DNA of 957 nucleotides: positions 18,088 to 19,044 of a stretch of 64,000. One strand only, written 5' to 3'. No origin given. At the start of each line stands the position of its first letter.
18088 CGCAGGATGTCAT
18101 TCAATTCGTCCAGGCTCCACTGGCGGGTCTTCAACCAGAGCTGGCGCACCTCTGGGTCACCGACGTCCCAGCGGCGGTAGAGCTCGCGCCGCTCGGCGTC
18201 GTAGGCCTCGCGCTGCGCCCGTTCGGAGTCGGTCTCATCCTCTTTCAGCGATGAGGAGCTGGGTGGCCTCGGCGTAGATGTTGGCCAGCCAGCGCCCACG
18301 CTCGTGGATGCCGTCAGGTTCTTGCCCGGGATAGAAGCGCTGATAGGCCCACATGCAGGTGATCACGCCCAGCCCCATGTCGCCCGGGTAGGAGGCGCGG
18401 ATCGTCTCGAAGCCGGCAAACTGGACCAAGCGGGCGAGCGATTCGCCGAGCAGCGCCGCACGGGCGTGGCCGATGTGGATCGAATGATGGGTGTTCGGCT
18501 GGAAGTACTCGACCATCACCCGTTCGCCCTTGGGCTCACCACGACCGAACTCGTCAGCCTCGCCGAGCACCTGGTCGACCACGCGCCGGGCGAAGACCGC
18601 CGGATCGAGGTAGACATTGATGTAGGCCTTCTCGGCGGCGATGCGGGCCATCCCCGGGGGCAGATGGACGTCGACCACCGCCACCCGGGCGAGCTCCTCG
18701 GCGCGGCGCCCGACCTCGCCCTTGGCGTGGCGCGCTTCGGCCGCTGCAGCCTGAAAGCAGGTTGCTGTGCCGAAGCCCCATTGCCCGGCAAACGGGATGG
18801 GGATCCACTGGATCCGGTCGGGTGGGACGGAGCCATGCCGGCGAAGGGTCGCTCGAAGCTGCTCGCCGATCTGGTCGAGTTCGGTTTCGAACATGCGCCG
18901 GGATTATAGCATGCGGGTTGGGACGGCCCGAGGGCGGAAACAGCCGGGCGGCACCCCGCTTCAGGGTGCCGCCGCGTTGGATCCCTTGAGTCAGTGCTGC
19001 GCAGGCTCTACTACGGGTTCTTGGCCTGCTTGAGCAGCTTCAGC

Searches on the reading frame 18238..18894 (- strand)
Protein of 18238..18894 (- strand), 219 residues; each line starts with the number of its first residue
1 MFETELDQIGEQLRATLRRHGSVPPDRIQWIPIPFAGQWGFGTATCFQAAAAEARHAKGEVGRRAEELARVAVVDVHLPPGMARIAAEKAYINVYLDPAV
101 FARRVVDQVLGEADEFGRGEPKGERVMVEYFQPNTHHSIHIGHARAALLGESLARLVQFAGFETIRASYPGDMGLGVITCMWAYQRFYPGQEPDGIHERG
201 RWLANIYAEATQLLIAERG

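Call 66: search_protein_families(library=pfam, max_evalue=0.001, proteins=[window:18238-18894:-])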
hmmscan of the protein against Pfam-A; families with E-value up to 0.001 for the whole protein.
window:18238-18894:- (219 aa): 1 family
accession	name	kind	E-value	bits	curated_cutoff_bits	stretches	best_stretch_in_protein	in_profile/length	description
PF00750.26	tRNA-synt_1d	-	1.8e-11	44.1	23.3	1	107-174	3-70/349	tRNA synthetases class I (R), catalytic domain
